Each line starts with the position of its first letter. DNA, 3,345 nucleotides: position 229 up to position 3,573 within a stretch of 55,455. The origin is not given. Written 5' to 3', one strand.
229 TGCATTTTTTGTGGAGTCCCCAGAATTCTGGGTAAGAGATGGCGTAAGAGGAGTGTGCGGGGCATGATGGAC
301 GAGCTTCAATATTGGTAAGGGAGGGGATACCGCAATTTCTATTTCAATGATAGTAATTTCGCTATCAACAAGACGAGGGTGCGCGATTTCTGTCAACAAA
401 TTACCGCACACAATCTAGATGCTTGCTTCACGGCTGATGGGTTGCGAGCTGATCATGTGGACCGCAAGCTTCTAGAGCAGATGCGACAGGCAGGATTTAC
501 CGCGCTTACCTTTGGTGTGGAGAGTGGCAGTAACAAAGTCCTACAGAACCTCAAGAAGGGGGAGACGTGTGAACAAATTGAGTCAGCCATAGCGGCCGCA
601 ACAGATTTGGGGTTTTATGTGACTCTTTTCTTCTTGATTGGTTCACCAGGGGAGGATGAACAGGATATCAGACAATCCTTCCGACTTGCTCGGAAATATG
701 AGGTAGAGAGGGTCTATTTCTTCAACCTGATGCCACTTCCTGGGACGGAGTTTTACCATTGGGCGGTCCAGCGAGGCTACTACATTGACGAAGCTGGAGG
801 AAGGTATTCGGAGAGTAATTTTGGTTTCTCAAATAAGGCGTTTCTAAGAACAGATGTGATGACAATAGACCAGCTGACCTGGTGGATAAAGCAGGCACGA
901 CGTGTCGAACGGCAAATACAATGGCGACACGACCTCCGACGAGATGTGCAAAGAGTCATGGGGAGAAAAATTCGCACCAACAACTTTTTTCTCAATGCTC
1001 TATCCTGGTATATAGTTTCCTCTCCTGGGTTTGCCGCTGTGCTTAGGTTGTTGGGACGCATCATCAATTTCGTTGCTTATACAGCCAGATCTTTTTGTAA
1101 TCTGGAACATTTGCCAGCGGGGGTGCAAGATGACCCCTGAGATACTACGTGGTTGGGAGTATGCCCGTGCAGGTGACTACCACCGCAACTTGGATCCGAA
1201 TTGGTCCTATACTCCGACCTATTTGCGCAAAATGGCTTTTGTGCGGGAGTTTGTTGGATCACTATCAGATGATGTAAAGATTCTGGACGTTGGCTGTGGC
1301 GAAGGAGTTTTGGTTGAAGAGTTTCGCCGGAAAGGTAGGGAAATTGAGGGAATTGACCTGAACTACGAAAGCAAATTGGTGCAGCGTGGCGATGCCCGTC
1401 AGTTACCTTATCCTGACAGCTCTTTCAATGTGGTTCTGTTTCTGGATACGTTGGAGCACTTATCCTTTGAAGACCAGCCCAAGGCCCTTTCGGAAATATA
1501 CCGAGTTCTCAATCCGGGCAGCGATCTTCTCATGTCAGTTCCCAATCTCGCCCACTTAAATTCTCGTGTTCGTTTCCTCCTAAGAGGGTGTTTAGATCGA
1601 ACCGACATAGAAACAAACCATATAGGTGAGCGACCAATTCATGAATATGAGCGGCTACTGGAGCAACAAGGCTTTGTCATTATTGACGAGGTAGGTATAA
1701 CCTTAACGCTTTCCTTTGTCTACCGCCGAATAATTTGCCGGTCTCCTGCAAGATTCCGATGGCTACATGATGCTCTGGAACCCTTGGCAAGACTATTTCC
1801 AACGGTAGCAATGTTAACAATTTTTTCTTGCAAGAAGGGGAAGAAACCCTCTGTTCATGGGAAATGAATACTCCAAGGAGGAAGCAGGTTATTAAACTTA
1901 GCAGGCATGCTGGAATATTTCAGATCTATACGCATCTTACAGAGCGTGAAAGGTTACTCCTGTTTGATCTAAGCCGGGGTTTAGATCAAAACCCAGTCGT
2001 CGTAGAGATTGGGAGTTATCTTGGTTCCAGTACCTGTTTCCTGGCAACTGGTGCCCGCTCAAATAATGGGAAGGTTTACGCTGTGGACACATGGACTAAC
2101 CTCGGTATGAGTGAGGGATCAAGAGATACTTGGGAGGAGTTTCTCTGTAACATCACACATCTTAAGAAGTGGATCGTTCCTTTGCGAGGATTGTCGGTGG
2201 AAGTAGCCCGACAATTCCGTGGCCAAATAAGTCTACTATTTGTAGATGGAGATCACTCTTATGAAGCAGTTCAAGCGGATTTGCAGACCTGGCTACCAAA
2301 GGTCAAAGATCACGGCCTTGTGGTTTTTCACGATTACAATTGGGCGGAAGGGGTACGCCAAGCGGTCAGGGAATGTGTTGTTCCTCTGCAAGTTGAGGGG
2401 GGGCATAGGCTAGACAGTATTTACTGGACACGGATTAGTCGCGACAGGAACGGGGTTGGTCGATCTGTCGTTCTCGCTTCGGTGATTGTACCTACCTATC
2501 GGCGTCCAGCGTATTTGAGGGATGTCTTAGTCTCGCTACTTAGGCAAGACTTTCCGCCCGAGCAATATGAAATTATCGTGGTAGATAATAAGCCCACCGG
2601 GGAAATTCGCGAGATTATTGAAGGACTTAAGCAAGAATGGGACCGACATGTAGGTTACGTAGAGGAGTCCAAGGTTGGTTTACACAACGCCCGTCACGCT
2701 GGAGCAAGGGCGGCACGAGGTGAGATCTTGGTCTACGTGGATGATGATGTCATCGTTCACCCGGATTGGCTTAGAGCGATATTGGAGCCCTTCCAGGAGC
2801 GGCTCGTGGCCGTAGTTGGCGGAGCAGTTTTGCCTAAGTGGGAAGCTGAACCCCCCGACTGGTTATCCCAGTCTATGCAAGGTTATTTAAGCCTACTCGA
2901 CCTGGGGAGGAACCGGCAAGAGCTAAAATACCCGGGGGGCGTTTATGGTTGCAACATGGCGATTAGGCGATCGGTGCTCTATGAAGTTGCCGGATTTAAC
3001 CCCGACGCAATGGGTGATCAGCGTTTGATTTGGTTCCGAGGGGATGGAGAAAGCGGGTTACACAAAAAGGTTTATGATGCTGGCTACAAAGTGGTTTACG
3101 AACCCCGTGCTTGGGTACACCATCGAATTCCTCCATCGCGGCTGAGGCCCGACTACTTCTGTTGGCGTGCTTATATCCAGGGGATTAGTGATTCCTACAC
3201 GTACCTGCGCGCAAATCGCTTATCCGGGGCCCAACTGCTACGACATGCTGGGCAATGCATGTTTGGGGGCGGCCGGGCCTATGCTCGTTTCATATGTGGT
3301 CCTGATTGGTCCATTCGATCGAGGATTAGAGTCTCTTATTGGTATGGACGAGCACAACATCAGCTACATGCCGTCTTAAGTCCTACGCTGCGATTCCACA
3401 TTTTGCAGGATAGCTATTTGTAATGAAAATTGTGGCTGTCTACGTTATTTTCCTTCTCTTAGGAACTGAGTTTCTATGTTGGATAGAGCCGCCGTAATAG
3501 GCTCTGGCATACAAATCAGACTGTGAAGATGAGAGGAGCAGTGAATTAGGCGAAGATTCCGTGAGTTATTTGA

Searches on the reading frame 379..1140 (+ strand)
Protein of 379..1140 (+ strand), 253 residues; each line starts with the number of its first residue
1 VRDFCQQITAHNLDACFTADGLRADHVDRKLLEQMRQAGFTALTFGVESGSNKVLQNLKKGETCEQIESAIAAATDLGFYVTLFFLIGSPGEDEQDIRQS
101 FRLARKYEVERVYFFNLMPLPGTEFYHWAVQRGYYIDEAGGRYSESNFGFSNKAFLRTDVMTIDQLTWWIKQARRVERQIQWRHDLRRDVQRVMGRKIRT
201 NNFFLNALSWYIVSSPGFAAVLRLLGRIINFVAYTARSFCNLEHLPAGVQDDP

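Call 37: search_protein_families(library=pfam, proteins=[window:379-1140:+], max_evalue=0.001)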
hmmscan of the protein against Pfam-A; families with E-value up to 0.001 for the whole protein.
window:379-1140:+ (253 aa): 1 family
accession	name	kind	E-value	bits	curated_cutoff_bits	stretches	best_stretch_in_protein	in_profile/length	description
PF04055.27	Radical_SAM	-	8.8e-12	45.9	29.5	1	13-103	78-165/166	Radical SAM superfamily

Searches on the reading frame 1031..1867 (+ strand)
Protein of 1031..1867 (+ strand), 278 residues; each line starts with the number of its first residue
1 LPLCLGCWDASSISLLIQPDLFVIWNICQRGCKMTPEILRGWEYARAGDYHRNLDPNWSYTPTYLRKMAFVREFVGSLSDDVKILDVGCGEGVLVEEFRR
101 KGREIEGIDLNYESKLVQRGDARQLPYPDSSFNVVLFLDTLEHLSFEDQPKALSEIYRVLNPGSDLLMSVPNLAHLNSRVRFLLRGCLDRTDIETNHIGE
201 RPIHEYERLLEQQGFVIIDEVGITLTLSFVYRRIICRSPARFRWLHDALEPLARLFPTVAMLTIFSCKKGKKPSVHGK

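Call 37: search_protein_families(library=pfam, proteins=[window:1031-1867:+], max_evalue=0.001)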
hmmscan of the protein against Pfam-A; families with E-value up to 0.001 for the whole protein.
window:1031-1867:+ (278 aa): 8 families
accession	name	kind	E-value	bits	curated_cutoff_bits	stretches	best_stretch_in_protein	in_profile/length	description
PF13489.12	Methyltransf_23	-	8.5e-20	71.6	27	1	69-218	11-162/164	Methyltransferase domain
PF08241.18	Methyltransf_11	-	2.8e-17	63.6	21.2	1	85-167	1-94/95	Methyltransferase domain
PF13649.12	Methyltransf_25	-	3.9e-15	56.8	27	1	84-163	1-96/97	Methyltransferase domain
PF13847.12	Methyltransf_31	-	2.4e-12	47.2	27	1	117-177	58-119/145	Methyltransferase domain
PF05148.21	Methyltransf_8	-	8.2e-09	36.1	27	1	78-167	70-155/219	Hypothetical methyltransferase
PF07021.18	MetW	-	3.2e-08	33.9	21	1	79-193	12-132/193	Methionine biosynthesis protein MetW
PF08242.18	Methyltransf_12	-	6.3e-08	33.7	30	1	85-164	1-96/98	Methyltransferase domain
PF01209.24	Ubie_methyltran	-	0.00017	21.5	20.1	0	119-167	104-150/233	ubiE/COQ5 methyltransferase family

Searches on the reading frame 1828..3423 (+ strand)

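Call 37: search_protein_families(library=pfam, proteins=[window:1828-3423:+], max_evalue=0.001)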
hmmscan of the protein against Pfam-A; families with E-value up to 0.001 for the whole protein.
window:1828-3423:+ (531 aa): 7 families
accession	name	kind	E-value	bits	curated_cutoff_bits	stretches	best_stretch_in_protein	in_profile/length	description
PF00535.33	Glycos_transf_2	-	1.3e-31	110.3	23.3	1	218-386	1-166/168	Glycosyl transferase family 2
PF13578.12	Methyltransf_24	-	4.1e-26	92.4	26.3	1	59-170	1-105/105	Methyltransferase domain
PF13641.12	Glyco_tranf_2_3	-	1.4e-17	65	27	1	218-404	4-193/230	Glycosyltransferase like family 2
PF13632.12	Glyco_trans_2_3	-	2e-06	28.2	27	1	301-471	2-164/198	Glycosyl transferase family group 2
PF13506.12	Glyco_transf_21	-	9e-06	25.7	21.7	1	288-391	21-121/174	Glycosyl transferase family 21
PF10111.15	Glyco_tranf_2_2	-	4.7e-05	23.5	27.3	1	219-320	2-104/276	Glycosyltransferase like family 2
PF05711.17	TylF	-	0.00073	19.3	23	0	132-182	192-241/264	Macrocin-O-methyltransferase (TylF)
